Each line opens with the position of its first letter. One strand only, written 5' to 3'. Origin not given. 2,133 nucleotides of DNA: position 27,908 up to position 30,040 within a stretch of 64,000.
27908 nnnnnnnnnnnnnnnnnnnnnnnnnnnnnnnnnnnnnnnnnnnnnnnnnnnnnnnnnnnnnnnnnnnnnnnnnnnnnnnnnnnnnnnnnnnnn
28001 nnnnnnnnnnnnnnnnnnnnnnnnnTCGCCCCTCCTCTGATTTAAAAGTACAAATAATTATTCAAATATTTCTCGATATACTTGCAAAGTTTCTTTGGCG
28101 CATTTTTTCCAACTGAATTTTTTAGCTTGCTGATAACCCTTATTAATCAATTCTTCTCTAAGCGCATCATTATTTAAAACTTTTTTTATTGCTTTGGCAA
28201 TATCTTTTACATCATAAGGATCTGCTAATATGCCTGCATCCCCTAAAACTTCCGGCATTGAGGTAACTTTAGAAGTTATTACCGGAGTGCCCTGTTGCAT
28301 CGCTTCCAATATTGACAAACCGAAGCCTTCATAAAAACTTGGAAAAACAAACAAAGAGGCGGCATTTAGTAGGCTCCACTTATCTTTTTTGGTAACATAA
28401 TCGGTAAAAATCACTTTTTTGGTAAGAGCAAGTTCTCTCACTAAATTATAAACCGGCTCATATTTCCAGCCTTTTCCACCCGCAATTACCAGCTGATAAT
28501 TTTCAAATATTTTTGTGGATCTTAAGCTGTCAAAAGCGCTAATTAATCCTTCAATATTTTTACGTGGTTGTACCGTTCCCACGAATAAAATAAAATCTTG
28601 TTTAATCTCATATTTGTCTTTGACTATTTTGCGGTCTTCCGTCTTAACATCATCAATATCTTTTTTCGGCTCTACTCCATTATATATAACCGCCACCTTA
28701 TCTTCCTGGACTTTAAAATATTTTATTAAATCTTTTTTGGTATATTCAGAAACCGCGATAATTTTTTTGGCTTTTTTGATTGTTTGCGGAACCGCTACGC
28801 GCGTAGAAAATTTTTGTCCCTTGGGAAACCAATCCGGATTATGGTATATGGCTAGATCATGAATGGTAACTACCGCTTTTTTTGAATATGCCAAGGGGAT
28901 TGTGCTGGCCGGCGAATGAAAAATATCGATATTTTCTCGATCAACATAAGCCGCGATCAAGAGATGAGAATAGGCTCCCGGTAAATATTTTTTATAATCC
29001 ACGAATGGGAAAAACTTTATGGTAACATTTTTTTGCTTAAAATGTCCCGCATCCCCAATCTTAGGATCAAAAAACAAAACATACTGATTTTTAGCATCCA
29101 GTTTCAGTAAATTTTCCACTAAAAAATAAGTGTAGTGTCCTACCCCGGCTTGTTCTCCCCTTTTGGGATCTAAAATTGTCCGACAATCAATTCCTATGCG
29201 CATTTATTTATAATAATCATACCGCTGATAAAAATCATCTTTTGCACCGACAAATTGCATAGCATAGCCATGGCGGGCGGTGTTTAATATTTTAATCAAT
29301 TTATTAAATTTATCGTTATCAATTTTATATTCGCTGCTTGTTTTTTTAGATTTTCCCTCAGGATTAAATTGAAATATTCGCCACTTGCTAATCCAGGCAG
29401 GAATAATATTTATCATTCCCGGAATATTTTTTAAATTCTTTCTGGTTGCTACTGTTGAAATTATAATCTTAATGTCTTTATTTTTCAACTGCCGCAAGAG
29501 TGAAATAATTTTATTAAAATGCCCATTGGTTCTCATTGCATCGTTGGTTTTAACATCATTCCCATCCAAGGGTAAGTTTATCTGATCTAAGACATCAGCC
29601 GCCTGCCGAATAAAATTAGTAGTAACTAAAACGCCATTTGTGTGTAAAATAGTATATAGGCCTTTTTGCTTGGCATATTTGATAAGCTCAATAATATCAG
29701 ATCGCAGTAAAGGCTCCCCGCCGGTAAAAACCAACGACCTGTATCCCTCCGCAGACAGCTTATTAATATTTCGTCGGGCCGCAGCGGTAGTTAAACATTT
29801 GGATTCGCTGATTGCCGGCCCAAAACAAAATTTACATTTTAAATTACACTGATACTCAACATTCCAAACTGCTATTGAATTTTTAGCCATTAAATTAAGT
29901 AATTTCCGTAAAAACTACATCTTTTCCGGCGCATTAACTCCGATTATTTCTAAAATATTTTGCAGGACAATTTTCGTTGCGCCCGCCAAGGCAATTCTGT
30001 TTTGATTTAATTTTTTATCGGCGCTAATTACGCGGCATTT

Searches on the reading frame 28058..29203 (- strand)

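Call 52: search_protein_families(library=pfam, proteins=[window:28058-29203:-], max_evalue=0.001)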
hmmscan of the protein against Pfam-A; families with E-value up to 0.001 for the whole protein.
window:28058-29203:- (381 aa): 6 families
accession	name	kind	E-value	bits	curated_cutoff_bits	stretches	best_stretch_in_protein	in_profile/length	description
PF00534.26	Glycos_transf_1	-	2.9e-42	144.5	26.4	1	196-358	7-171/172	Glycosyl transferases group 1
PF13692.12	Glyco_trans_1_4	-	1.7e-32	113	27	1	205-345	4-142/142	Glycosyl transferases group 1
PF13439.12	Glyco_transf_4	-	7.9e-19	68.7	28.5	1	20-180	3-169/170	Glycosyltransferase Family 4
PF20706.3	GT4-conflict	-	4.1e-14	52.8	26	1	143-369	145-382/385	Family 4 Glycosyltransferase in conflict systems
PF13524.12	Glyco_trans_1_2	-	2.2e-06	28.1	25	1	234-372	13-142/144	Glycosyl transferase-like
PF00982.27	Glyco_transf_20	-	0.00029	20.1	32.5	1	268-368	358-463/473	Glycosyltransferase family 20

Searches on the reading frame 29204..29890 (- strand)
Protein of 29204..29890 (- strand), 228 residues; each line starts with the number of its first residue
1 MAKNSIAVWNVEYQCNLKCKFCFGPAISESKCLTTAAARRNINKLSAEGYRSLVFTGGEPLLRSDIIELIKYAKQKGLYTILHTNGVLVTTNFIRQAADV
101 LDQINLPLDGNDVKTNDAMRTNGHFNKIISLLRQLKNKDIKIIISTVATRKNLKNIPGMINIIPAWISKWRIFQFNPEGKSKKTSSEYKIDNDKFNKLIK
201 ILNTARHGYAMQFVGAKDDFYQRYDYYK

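Call 93: search_protein_families(library=pfam, proteins=[window:29204-29890:-], max_evalue=0.001)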
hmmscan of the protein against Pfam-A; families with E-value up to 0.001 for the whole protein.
window:29204-29890:- (228 aa): 2 families
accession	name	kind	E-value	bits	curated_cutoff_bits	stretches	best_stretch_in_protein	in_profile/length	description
PF04055.27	Radical_SAM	-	3.3e-20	73.3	29.5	1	14-146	6-148/166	Radical SAM superfamily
PF13353.11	Fer4_12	-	6.7e-11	43.1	22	1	14-116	14-121/137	4Fe-4S single cluster domain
